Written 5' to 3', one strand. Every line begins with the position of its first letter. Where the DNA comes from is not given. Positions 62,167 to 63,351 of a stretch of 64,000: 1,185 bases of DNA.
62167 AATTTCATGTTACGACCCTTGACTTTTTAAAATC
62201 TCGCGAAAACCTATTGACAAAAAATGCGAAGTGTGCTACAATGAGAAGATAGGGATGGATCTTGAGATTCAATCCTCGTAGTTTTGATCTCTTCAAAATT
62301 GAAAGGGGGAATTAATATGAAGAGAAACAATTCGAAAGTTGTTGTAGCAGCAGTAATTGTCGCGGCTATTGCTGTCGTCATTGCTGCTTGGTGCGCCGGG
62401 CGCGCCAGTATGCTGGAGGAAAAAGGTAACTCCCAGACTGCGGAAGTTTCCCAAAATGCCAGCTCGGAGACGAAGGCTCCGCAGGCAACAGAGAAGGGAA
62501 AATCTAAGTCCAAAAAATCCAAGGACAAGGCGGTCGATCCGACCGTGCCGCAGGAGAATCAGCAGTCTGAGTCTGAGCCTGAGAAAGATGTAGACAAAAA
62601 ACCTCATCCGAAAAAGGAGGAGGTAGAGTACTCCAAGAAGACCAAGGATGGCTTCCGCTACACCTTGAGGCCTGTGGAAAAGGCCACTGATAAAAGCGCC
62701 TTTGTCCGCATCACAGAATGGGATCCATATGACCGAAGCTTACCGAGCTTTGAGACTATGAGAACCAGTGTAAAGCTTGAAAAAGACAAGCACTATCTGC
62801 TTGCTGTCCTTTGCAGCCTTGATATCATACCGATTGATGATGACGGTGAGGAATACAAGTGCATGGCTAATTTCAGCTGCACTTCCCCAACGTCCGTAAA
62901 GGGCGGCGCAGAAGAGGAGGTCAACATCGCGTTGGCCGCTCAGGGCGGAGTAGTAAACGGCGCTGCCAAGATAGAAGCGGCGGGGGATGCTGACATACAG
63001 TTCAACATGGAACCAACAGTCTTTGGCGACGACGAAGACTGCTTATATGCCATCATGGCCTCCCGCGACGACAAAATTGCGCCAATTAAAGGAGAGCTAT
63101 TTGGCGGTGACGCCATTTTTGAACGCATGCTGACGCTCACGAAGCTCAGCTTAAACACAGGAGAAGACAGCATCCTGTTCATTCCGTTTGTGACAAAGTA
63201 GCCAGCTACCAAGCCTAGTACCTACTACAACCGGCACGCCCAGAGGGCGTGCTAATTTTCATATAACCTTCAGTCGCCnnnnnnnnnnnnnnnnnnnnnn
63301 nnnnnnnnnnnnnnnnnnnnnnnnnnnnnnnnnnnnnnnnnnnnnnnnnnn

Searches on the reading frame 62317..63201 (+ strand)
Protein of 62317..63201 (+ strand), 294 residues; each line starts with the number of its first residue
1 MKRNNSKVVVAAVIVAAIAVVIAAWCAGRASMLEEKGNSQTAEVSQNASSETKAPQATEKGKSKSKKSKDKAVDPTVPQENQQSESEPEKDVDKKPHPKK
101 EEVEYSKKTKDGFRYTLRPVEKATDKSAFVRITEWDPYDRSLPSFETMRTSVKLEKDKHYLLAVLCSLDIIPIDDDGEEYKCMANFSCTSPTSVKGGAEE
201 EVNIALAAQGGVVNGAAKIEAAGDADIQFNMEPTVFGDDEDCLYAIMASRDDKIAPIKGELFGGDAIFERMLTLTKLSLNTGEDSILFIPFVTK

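Call 11: search_protein_families(library=pfam, proteins=[window:62317-63201:+], max_evalue=0.01)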
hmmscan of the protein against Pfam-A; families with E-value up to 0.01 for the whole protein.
window:62317-63201:+ (294 aa): 0 families

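Call 19: search_protein_families(library=ncbifam, proteins=[window:62317-63201:+], max_evalue=1)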
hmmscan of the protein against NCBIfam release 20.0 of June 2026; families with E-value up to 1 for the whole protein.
window:62317-63201:+ (294 aa): 18 families
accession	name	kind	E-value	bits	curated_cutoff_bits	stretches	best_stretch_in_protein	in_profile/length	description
NF042931.1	SAG1386_EF1546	equivalog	0.0061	16.7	80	1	10-87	29-105/158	SAG1386/EF1546 family surface-associated protein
NF043060.1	MAP_0585_fam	equivalog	0.0062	16.6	170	1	7-101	2-98/319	MAP_0585 family protein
NF033936.1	CuZnOut_SO0444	equivalog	0.0097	15.1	300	1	13-120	104-193/351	SO_0444 family Cu/Zn efflux transporter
NF047351.1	lipase_YSIRK_Sa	exception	0.018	13.4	650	1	10-108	15-111/704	YSIRK-targeted triacylglycerol lipase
NF047584.1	LIC11612_FN_binding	equivalog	0.024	14.4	260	1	39-159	101-221/323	LIC11612 family fibronectin-binding protein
TIGR03931.1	T7SS_Rv3446c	hypoth_equivalog_domain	0.033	14.5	47.6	1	9-78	3-72/194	type VII secretion-associated protein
TIGR02205.1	septum_zipA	equivalog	0.039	14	119.65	1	13-109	6-103/284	cell division protein ZipA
NF041422.1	VirB10_subf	subfamily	0.04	13.4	400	1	2-107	49-147/404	VirB10/TraB/TrbI family type IV secretion system protein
NF050032.1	Rv1733c_fam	subfamily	0.048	13.6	80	1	8-85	20-98/180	Rv1733c family protein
NF049864.1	lipo_LppU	equivalog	0.085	12.8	135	1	9-74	8-68/199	LppU family putative lipoprotein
NF040965.1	MamP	equivalog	0.088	12.4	300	1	5-95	4-79/290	magnetosome magnetite formation protein MamP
TIGR04526.1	predic_Ig_block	subfamily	0.094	11.6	150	1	22-111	14-111/693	putative immunoglobulin-blocking virulence protein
TIGR00585.2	mutl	equivalog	0.13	11.1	180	1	10-124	311-421/555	DNA mismatch repair endonuclease MutL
NF052435.1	BamI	equivalog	0.16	11.8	180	1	15-85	7-80/226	biofilm-associated metzincin protease inhibitor BamI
NF008641.0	PRK11633.1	equivalog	0.17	12.3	150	0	41-108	79-145/228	cell division protein DedD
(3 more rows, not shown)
